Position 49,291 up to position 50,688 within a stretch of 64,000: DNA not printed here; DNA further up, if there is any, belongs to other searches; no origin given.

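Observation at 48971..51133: Cluster: deoxyribosyltransferase-like protein divergent from a CoaB-like/aldolase-like fusion and a translationally coupled methyltransferase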

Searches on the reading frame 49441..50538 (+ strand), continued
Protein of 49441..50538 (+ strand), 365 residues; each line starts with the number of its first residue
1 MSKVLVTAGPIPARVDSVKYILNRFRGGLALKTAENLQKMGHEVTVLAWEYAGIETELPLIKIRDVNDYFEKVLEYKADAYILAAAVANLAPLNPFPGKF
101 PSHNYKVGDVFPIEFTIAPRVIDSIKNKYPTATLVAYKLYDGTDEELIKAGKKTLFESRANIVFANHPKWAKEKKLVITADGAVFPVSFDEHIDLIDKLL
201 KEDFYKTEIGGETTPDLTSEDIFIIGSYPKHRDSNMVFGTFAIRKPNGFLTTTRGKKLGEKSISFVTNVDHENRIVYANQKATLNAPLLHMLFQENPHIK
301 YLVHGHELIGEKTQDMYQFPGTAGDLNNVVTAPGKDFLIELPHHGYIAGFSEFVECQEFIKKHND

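Call 30: search_protein_families(library=pfam, proteins=[L009:7531-8001:+, L010:7225-8001:+, L011:7468-8004:+, L016:7519-8004:+, L018:7406-7996:+, L020:7467-7997:+, L014:5812-6297:+, L001:5409-5924:-, L002:3598-4950:+, L002:5093-5404:-], max_evalue=0.1)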
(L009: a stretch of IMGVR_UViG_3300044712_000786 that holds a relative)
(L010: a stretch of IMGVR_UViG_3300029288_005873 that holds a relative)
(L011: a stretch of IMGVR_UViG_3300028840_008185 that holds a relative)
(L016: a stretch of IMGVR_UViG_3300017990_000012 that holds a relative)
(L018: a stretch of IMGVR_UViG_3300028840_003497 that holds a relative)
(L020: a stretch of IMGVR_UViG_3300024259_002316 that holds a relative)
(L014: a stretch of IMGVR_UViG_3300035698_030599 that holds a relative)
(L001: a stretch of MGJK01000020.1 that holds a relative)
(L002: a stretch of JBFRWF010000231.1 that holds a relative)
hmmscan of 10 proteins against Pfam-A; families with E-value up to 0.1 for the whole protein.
L009:7531-8001:+ (156 aa): 0 families

L010:7225-8001:+ (258 aa): 2 families
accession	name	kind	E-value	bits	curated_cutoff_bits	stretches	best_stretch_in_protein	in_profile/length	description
PF06941.18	NT5C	-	2e-11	44.6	24.8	1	72-204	3-139/180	5' nucleotidase, deoxy (Pyrimidine), cytosolic type C protein (NT5C)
PF00702.32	Hydrolase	-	0.087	13.7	26.4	0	133-170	97-134/191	haloacid dehalogenase-like hydrolase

L011:7468-8004:+ (178 aa): 0 families

L016:7519-8004:+ (161 aa): 0 families

L018:7406-7996:+ (196 aa): 1 family
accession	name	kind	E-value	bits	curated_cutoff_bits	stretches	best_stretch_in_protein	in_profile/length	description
PF02996.22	Prefoldin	-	0.057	13.8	23.2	1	10-51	78-119/120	Prefoldin subunit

L020:7467-7997:+ (176 aa): 1 family
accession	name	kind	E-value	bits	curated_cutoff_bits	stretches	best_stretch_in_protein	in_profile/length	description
PF13463.12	HTH_27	-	0.015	16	22.2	1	34-70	21-59/68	Winged helix DNA-binding domain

L014:5812-6297:+ (161 aa): 0 families

L001:5409-5924:- (171 aa): 0 families

L002:3598-4950:+ (450 aa): 3 families
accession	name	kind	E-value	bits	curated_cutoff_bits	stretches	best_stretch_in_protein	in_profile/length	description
PF01385.25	OrfB_IS605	-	6.1e-08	33.3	30.5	1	206-320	8-118/120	Probable transposase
PF07282.18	Cas12f1-like_TNB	-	2.5e-06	28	26.3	1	343-406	3-60/60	Cas12f1-like, TNB domain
PF18516.7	RuvC_1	-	0.00086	19.1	26.2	1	299-421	96-218/244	RuvC nuclease domain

L002:5093-5404:- (103 aa): 0 families

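Call 32: find_encoding_contigs(protein=P0027, flank=8000, max_places=3)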
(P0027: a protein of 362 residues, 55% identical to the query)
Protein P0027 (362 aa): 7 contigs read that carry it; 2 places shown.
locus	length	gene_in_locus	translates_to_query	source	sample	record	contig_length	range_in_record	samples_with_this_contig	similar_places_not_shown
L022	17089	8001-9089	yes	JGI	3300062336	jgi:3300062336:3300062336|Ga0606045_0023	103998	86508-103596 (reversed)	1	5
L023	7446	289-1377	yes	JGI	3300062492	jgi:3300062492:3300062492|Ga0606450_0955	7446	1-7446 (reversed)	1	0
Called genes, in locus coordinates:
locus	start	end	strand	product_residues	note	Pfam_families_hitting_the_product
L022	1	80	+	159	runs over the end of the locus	?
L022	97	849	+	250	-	-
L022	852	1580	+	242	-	-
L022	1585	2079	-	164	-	-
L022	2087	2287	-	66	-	-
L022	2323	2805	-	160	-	-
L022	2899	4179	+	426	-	-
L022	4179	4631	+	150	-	-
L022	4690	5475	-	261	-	-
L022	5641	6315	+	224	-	PF13532:2OG-FeII_Oxy_2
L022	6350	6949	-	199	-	PF13532:2OG-FeII_Oxy_2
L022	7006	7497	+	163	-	-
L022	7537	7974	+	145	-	-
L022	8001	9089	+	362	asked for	PF04127:DFP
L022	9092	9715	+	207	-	-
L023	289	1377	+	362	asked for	PF04127:DFP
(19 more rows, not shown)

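Call 33: find_encoding_contigs(protein=P0009, flank=8000, max_places=3)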
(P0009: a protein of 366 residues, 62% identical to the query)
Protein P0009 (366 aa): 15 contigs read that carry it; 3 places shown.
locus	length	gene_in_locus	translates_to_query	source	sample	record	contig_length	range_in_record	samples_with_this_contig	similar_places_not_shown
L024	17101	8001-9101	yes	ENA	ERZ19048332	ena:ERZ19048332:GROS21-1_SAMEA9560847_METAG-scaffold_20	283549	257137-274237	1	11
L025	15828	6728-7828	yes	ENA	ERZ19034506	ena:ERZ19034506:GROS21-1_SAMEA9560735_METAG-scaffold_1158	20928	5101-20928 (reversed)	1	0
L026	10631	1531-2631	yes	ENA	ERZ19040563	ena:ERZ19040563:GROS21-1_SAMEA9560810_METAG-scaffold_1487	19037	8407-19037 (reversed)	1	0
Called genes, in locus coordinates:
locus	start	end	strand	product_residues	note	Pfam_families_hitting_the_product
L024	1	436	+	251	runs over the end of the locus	PF01909:NTP_transf_2 (weak)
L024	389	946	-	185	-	-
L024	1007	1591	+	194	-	PF00574:CLP_protease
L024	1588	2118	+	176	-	PF25109:HAD_PNKP (faint)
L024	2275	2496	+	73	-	-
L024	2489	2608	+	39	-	-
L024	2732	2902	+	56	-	-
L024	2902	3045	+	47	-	-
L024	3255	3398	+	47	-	-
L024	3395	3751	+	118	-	-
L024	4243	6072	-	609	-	PF00012:HSP70, PF06723:MreB_Mbl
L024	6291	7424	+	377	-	PF05265:DUF723, PF14311:DUF4379 (faint), PF23545:Zn_ribbon_HMPTM (faint), PF05265:DUF723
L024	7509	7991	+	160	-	-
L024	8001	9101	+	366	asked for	PF04127:DFP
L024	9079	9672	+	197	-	-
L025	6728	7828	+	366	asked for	PF04127:DFP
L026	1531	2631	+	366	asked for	PF04127:DFP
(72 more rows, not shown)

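Call 42: search_solved_structures(query=A1, max_evalue=0.01, show_alignments=3)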
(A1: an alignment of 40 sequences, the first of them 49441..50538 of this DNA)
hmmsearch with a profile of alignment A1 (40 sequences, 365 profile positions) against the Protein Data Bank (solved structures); distinct sequences matched with E-value up to 0.01: 7.
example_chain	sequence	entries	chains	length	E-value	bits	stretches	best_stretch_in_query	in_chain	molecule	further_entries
2gk4_A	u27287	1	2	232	4.2e-15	58.6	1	2-178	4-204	conserved hypothetical protein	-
5int_A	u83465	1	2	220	1.6e-08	37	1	2-169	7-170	Phosphopantothenate--cysteine ligase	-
4qji_A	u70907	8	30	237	2.1e-07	33.3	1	3-95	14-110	Phosphopantothenate--cysteine ligase | Coenzyme A biosynthesis bifunctional protein CoaBC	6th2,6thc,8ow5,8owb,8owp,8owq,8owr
6tgv_A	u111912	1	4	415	3.6e-07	32.5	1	3-95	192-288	Coenzyme A biosynthesis bifunctional protein CoaBC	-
1u7u_A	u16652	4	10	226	0.00059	21.9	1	3-125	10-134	Coenzyme A biosynthesis bifunctional protein coaBC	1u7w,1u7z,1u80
7edz_D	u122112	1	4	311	0.007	18.4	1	79-184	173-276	Phosphopantothenate--cysteine ligase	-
1p9o_A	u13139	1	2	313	0.0095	18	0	79-184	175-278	Phosphopantothenoylcysteine synthetase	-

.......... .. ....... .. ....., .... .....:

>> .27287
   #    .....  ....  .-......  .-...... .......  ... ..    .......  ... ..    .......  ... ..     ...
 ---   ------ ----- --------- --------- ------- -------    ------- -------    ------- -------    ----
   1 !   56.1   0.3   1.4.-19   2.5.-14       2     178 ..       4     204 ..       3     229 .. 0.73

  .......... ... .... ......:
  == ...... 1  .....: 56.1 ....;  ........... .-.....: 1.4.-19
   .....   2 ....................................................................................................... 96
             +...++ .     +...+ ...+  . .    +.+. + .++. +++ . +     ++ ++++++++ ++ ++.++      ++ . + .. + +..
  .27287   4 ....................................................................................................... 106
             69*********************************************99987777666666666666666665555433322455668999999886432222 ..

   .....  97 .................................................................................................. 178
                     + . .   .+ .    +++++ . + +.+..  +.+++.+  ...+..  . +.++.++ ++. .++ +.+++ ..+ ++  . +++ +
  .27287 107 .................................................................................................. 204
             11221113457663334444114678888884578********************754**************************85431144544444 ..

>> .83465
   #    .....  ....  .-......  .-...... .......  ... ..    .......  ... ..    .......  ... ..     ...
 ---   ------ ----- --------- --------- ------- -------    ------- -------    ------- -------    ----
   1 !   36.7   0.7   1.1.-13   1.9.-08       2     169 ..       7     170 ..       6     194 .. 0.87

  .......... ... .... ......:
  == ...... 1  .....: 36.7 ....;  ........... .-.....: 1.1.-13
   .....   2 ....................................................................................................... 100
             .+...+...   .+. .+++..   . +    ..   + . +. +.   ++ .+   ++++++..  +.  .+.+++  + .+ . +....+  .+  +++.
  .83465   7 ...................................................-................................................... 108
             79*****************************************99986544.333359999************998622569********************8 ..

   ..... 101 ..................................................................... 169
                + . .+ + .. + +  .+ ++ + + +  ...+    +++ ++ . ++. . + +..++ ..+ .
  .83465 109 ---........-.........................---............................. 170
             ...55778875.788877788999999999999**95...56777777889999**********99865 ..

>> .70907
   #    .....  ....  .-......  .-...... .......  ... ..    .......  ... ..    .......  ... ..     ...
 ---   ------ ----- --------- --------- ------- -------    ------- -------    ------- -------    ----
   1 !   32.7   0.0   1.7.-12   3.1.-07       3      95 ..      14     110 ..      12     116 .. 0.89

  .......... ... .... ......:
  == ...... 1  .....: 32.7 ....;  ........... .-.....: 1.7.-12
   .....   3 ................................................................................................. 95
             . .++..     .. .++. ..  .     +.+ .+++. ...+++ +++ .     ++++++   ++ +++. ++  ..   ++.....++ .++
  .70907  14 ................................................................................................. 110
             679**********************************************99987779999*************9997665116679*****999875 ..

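Call 45: find_encoding_contigs(protein=P0031, flank=7000, max_places=1)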
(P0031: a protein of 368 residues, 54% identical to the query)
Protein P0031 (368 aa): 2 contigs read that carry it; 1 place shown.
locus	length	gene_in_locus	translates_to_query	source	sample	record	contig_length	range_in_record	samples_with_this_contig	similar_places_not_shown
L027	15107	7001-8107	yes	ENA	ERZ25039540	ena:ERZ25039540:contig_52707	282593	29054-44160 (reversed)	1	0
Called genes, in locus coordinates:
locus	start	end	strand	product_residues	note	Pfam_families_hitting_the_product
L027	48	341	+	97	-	-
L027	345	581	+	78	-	-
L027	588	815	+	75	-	-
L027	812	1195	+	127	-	-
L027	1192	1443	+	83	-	-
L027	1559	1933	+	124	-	-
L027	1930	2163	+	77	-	-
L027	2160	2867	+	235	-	-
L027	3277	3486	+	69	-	-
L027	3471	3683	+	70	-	-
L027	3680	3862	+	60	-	-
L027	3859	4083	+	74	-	-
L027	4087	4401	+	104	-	-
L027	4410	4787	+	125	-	-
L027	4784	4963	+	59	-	-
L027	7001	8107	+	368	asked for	PF04127:DFP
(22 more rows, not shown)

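Call 46: find_encoding_contigs(protein=P0016, flank=7000, max_places=1)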
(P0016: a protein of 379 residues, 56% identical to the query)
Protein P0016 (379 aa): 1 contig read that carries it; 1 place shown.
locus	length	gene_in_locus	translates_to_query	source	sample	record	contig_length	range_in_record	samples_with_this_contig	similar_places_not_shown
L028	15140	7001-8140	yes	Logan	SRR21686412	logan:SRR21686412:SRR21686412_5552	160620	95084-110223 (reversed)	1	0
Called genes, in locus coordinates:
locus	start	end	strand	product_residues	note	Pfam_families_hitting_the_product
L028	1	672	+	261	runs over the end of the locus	-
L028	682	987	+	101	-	-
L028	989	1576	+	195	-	-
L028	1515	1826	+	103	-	-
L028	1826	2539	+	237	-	-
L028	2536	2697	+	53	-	-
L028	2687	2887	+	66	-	-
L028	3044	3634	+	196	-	PF05708:Peptidase_C92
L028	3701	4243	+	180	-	-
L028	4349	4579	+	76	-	-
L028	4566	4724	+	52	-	-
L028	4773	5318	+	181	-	PF24835:DUF7717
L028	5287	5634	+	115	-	-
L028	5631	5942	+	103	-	-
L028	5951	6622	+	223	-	PF14792:DNA_pol_B_palm (weak), PF14791:DNA_pol_B_thumb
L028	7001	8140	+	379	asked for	PF04127:DFP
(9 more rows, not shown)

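Call 47: find_encoding_contigs(protein=P0096, flank=7000, max_places=1)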
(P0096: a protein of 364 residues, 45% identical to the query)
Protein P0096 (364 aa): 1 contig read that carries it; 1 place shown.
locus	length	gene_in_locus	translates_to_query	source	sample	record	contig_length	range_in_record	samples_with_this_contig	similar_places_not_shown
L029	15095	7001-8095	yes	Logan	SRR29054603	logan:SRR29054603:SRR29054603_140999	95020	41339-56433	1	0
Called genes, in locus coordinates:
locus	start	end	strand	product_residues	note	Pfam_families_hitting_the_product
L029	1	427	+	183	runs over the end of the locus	PF01885:PTS_2-RNA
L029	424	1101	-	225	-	-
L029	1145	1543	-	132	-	-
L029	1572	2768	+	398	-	-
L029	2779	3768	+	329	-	-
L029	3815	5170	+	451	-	PF00709:Adenylsucc_synt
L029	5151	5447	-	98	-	-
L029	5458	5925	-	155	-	-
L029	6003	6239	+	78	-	-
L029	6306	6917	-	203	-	-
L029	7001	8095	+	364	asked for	PF04127:DFP (weak)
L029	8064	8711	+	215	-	-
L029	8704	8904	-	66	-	-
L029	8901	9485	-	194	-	-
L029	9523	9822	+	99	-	-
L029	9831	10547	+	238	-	-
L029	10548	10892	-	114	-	PF00856:SET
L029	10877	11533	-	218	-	-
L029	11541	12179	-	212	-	PF00186:DHFR_1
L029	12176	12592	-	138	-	-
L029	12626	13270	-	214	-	PF13365:Trypsin_2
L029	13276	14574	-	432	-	PF13439:Glyco_transf_4, PF13579:Glyco_trans_4_4 (weak), PF00534:Glycos_transf_1, PF13692:Glyco_trans_1_4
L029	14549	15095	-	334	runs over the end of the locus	PF04230:PS_pyruv_trans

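Call 58: search_protein_families(library=pfam, alignment_id=A3, max_evalue=0.0001)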
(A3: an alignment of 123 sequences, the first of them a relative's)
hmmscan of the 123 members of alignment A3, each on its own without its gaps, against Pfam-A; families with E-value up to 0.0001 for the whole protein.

A. member 1, L001:2268-2693:- (141 aa): 0 families

B. families by the number of members that match (of 123 scanned): 58 families (the first 25 are shown)
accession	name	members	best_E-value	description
PF02342.23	TerD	2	5.9e-35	TerD domain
PF13672.11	PP2C_2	2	5.9e-10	Protein phosphatase 2C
PF13597.11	NRDD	1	8.9e-86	Anaerobic ribonucleoside-triphosphate reductase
PF00743.25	FMO-like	1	5e-71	Flavin-binding monooxygenase-like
PF03976.20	PPK2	1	3.7e-67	Polyphosphate kinase 2 (PPK2)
PF02540.23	NAD_synthase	1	5.6e-65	NAD synthase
PF01725.21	Ham1p_like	1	3.8e-64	Ham1 family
PF04095.22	NAPRTase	1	8.1e-63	Nicotinate phosphoribosyltransferase (NAPRTase) family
PF02245.21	Pur_DNA_glyco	1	4.2e-60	Methylpurine-DNA glycosylase (MPG)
PF01668.23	SmpB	1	1.2e-49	SmpB protein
PF03741.22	TerC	1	4.4e-37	Integral membrane protein TerC family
PF01797.21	Y1_Tnp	1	4.8e-35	Transposase IS200 like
PF17767.7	NAPRTase_N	1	9.5e-35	Nicotinate phosphoribosyltransferase (NAPRTase) N-terminal domain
PF13365.12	Trypsin_2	1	5.2e-33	Trypsin-like peptidase domain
PF01653.23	DNA_ligase_aden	1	3.9e-32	NAD-dependent DNA ligase adenylation domain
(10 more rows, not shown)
